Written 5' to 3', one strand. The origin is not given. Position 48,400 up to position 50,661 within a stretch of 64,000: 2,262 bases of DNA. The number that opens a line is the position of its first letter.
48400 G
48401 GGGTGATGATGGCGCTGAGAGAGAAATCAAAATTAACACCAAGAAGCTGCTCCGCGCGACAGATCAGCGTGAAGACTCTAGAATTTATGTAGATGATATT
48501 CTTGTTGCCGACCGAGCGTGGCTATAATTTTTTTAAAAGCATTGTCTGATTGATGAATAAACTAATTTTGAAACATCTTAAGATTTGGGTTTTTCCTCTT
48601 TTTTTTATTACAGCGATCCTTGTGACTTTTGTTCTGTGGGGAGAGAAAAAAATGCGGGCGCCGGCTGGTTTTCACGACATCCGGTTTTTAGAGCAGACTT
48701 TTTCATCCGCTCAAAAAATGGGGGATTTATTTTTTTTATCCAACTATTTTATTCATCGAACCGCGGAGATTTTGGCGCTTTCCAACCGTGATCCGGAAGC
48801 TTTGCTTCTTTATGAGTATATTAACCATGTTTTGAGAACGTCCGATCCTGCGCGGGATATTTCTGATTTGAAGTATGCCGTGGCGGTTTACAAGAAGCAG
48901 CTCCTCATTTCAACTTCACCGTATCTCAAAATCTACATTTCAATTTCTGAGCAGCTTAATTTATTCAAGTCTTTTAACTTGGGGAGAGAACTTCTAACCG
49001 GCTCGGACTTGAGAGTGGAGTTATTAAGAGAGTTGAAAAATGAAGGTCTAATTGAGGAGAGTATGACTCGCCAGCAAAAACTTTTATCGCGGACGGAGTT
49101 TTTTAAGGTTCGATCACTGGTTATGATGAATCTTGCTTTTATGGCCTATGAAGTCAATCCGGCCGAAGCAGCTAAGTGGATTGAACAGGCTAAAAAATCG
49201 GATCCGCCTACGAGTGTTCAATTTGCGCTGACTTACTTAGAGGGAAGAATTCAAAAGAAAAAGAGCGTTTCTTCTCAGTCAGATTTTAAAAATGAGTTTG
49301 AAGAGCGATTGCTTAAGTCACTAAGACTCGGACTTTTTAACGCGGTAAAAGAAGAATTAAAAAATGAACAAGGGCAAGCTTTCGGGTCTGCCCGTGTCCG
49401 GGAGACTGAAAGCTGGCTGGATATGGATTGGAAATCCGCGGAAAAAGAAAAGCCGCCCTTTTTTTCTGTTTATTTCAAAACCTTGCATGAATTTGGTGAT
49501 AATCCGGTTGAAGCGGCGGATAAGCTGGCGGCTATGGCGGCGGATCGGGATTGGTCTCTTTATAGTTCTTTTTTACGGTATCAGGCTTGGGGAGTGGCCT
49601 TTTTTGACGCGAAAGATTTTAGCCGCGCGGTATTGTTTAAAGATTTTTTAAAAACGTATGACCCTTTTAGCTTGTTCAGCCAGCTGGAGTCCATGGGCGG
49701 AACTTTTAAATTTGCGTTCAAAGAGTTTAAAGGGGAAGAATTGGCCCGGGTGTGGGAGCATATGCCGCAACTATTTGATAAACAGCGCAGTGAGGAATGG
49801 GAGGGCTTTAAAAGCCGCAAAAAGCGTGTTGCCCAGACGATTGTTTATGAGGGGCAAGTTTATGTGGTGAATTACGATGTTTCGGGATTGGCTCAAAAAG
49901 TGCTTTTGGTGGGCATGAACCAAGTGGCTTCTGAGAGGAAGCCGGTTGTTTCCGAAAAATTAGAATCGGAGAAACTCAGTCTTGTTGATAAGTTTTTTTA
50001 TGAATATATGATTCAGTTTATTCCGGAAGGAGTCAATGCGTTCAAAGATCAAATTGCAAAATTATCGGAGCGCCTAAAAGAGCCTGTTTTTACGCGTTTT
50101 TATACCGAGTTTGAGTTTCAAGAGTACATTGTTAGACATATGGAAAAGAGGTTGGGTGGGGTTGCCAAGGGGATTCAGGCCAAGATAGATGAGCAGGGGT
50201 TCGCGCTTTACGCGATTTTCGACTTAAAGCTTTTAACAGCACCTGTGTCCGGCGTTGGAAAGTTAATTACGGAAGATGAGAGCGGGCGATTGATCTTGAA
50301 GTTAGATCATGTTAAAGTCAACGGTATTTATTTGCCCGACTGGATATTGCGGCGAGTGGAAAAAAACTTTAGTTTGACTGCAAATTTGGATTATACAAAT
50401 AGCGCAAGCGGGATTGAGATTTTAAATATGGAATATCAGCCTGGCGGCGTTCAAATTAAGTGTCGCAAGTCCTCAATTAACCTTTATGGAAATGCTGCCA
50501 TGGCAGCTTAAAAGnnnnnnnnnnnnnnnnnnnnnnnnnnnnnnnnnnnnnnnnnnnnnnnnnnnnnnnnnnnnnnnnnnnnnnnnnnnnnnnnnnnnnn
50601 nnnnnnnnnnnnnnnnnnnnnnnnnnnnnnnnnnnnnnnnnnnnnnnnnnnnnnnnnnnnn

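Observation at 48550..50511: Uncharacterised 653-aa membrane-anchored protein occupying the wzb slot between wza and wzc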

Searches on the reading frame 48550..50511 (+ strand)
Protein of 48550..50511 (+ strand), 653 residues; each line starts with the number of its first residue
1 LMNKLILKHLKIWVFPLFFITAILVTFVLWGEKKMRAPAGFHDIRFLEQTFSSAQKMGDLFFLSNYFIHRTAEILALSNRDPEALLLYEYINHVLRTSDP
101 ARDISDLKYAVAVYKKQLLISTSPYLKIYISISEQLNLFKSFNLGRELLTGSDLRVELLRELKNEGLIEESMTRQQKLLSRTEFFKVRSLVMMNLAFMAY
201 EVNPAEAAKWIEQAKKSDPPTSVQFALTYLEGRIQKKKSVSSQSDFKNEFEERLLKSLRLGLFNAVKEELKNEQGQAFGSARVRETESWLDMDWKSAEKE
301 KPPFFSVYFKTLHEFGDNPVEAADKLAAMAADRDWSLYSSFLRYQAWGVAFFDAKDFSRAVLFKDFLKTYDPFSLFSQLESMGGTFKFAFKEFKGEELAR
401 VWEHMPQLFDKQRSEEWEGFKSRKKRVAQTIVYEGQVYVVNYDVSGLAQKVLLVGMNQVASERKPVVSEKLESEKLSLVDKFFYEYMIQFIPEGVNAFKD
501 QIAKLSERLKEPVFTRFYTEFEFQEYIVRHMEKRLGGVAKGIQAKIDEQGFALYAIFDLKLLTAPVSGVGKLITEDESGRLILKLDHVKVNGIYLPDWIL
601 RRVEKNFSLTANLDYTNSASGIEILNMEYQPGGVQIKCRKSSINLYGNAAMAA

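Call 5: search_protein_families(library=pfam, proteins=[window:48550-50511:+], max_evalue=0.1)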
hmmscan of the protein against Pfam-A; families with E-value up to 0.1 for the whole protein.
window:48550-50511:+ (653 aa): 2 families
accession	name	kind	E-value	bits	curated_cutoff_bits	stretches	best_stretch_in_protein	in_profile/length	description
PF13591.12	MerR_2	-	0.046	14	29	0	146-192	4-50/84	MerR HTH family regulatory protein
PF16418.11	CNOT1_HEAT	-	0.093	13.3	27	0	191-244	72-125/150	CCR4-NOT transcription complex subunit 1 HEAT repeat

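Call 6: search_protein_families(library=ncbifam, proteins=[window:48550-50511:+], max_evalue=0.1)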
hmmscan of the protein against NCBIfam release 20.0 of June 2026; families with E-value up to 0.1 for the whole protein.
window:48550-50511:+ (653 aa): 1 family
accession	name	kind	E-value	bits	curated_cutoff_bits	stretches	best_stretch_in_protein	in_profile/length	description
NF010606.0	PRK14002.1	equivalog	0.081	12.7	263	0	4-72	2-69/186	K(+)-transporting ATPase subunit C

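Call 7: find_homologous_proteins(query=window:48550-50511:+, max_evalue=0.001)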
Query window:48550-50511:+ (653 aa): 3 proteins with E <= 0.001 among 8000 candidates.
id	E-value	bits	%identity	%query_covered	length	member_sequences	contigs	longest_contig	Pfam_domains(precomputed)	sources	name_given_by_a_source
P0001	0.0e+0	1371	100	95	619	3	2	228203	-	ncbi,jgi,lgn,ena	-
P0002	8.4e-280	947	65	100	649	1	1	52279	-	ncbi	-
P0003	3.9e-230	783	54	100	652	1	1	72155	-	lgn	-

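Call 8: search_solved_structures(query=window:48550-50511:+, max_evalue=10)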
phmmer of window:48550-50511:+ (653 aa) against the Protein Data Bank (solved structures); distinct sequences matched with E-value up to 10: 1.
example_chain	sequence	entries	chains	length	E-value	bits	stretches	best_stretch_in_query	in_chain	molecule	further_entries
1aiw_A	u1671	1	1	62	2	9.7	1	411-445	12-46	ENDOGLUCANASE Z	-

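Call 10: find_encoding_contigs(protein=P0002, flank=10000, max_places=4)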
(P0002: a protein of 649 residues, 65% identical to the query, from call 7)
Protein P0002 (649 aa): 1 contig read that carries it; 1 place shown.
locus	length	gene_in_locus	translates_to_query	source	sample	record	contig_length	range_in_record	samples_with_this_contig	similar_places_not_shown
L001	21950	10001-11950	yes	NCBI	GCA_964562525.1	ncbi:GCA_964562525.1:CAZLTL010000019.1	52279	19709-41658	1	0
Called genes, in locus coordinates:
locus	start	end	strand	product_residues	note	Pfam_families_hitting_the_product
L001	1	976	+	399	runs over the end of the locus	PF01266:DAO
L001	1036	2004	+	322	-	PF13472:Lipase_GDSL_2 (faint)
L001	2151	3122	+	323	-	-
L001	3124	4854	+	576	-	PF02543:Carbam_trans_N, PF00814:TsaD (faint), PF16861:Carbam_trans_C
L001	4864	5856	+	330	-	PF01073:3Beta_HSD, PF01370:Epimerase, PF13460:NAD_binding_10 (weak), PF16363:GDP_Man_Dehyd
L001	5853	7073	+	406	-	-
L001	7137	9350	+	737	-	-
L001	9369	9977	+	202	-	PF02563:Poly_export, PF10531:SLBB, PF22461:SLBB_2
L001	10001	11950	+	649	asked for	-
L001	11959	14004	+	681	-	PF01656:CbiA (weak), PF09140:MipZ (weak), PF10609:ParA (weak), PF13614:AAA_31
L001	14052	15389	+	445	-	PF13727:CoA_binding_3, PF02397:Bac_transf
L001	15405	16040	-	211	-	PF00149:Metallophos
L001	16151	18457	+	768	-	PF00662:Proton_antipo_N, PF00361:Proton_antipo_M, PF13244:MbhD, PF20501:MbhE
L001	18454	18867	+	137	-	PF04039:MnhB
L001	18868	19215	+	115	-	PF00420:Oxidored_q2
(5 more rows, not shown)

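Call 11: find_encoding_contigs(protein=P0003, flank=10000, max_places=4)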
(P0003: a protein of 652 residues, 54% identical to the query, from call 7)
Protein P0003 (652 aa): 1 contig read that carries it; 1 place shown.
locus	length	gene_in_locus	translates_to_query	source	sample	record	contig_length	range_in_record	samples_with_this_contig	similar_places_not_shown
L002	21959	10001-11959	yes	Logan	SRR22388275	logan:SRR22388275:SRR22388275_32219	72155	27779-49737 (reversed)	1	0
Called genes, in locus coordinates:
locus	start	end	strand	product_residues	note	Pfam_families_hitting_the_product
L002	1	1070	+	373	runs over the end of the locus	PF13477:Glyco_trans_4_2, PF13439:Glyco_transf_4, PF13579:Glyco_trans_4_4, PF00534:Glycos_transf_1, PF13692:Glyco_trans_1_4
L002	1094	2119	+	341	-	PF14397:ATPgrasp_ST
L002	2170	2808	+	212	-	-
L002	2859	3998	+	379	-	PF01041:DegT_DnrJ_EryC1, PF00155:Aminotran_1_2 (weak), PF01276:OKR_DC_1 (weak), PF01212:Beta_elim_lyase (weak)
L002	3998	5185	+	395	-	PF01370:Epimerase (weak), PF02719:Polysacc_synt_2, PF16363:GDP_Man_Dehyd (weak)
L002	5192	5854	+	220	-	PF02397:Bac_transf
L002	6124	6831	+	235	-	PF13489:Methyltransf_23, PF13649:Methyltransf_25 (weak), PF13847:Methyltransf_31 (weak), PF08241:Methyltransf_11, PF08242:Methyltransf_12 (weak)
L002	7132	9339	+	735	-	-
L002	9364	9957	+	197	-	PF02563:Poly_export, PF22461:SLBB_2, PF10531:SLBB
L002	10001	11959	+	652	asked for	-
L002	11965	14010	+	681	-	PF01656:CbiA (weak), PF09140:MipZ (weak), PF10609:ParA (weak), PF13614:AAA_31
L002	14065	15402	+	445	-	PF13727:CoA_binding_3, PF02397:Bac_transf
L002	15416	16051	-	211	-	PF00149:Metallophos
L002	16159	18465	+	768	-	PF00662:Proton_antipo_N, PF00361:Proton_antipo_M, PF13244:MbhD, PF20501:MbhE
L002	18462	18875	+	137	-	PF04039:MnhB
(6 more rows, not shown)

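Call 22: predict_structure(alignment_id=A2)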
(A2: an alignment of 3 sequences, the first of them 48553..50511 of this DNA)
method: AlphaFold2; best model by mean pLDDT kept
length: 652 residues; sequences in the alignment: 3
mean_pLDDT: 42.4   pTM: 0.29
mean pLDDT of the five models: 42.4, 39.5, 37.5, 36.7, 36.5
residues with pLDDT >= 90: 0; 70-90: 19; 50-70: 150; < 50: 483
segments of 3 or more residues with pLDDT < 50: 27-154, 161-166, 236-323, 329-331, 333-393, 409-439, 450-565, 589-592, 594-598, 605-619, 644-652
pLDDT, mean of each block of 10 residues (from residue 1): 58 64 52 29 27 24 29 33 40 43 44 38 43 42 39 49 48 64 56 68 76 69 61 51 36 44 39 31 30 34 43 42 48 39 32 27 31 28 26 50 50 32 39 43 53 29 22 29 28 32 35 30 44 44 37 32 49 53 56 47 46 41 55 57 47 41
secondary structure, 60 per line:
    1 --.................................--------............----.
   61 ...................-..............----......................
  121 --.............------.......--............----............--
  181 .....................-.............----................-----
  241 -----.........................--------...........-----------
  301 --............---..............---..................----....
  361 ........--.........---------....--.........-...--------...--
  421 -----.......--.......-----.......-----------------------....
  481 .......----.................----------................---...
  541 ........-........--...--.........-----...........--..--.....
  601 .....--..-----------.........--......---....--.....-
elements in order (helices of 4 or more, strands of 3 or more residues): H3-35 H44-55 H60-79 H81-94 H99-120 H123-135 H142-148 H151-162 H167-178 H181-201 H203-215 H220-235 H246-270 H279-289 H303-314 H318-331 H335-352 H357-368 H371-379 E389-392 H395-403 E426-432 E435-441 E447-453 H477-487 H492-508 H519-534 H538-548 H550-557 E565-573 E579-589 H596-605 E621-629 E632-637 E641-644 H647-651

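Call 24: find_encoding_contigs(protein=P0001, flank=2000, max_places=3)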
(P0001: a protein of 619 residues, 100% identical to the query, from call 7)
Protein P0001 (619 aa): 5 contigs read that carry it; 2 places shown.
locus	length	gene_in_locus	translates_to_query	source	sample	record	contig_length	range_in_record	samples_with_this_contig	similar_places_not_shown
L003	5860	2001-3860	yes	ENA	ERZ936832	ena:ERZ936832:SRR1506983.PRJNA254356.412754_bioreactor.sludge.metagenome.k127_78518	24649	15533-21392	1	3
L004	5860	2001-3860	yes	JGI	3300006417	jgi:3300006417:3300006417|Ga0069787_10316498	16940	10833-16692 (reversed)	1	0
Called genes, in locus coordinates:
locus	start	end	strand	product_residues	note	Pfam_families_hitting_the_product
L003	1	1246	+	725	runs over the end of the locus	-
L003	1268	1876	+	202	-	PF02563:Poly_export, PF10531:SLBB, PF22461:SLBB_2 (weak)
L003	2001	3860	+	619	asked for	-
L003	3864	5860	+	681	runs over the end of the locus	PF01656:CbiA (weak), PF09140:MipZ (weak), PF10609:ParA (weak), PF13614:AAA_31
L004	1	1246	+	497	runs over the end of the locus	?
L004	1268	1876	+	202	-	PF02563:Poly_export, PF10531:SLBB, PF22461:SLBB_2 (weak)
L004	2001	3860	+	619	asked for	-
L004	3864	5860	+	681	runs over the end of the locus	PF01656:CbiA (weak), PF09140:MipZ (weak), PF10609:ParA (weak), PF13614:AAA_31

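Call 25: list_cluster_members(proteins=[P0001, P0002, P0003])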
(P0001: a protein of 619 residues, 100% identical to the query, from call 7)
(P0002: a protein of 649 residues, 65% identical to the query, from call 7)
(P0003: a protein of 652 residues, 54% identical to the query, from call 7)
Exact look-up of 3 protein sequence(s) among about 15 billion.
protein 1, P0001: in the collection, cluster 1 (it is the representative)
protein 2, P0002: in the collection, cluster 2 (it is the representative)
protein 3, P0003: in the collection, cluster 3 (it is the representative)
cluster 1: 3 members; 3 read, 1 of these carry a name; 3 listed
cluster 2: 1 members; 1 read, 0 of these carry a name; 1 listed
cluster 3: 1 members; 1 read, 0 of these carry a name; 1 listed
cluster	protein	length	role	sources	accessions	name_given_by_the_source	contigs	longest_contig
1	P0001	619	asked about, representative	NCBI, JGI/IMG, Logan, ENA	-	-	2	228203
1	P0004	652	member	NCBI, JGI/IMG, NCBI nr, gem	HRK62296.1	MAG TPA: hypothetical protein PLY88_07115 [Candidatus Omnitrophota bacterium] | hypothetical protein [Candidatus Omnitrophota bacterium]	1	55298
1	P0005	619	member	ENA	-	-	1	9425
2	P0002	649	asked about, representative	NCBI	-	-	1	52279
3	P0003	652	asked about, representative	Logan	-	-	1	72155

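Call 26: search_protein_representatives(alignment_id=A2)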
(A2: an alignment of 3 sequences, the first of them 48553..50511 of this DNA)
Query: 3 sequences, 651 profile positions. Proteins with E-value up to 0.001 (for the whole library): 62; up to 1e-10: 18; up to 1e-30: 8. The best 62 are listed.
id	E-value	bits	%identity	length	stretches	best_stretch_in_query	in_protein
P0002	0.0e+00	1320.3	-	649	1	1-651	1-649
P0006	1.5e-193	660.9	-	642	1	1-638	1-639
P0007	8.2e-190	648.6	-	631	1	8-639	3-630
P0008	2.7e-173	594.1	-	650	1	3-642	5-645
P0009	2.0e-150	518.5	-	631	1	29-638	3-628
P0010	1.5e-125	436.3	-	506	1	141-640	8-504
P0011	2.5e-111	389.3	-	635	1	8-639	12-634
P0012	8.0e-31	123.3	-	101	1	540-640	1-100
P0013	7.8e-25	103.5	-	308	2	482-638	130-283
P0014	6.7e-14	67.4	-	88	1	320-399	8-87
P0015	1.4e-12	63.1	-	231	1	428-635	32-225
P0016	2.2e-12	62.4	-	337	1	482-639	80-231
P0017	2.8e-12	62.0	-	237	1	490-638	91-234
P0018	3.8e-12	61.6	-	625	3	58-215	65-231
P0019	2.1e-11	59.1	-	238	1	479-637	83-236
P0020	4.4e-11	58.1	-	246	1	488-641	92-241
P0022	7.8e-11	57.3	-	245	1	498-638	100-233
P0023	1.2e-10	56.6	-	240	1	430-638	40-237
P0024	3.5e-10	55.1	-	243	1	488-638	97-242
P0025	8.5e-10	53.9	-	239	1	495-639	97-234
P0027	4.5e-09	51.4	-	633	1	481-604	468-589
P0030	1.1e-08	50.2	-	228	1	483-639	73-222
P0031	1.5e-08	49.8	-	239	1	482-638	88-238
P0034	3.8e-08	48.4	-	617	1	476-605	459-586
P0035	4.2e-08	48.3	-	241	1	486-636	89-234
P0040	2.8e-07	45.5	-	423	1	482-638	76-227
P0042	5.9e-07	44.5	-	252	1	428-638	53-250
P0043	7.5e-07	44.1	-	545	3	2-122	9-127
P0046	1.9e-06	42.8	-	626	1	484-608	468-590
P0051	1.9e-05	39.5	-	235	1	516-638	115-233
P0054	5.1e-05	38.1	-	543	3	511-644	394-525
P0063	5.4e-04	34.7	-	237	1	508-635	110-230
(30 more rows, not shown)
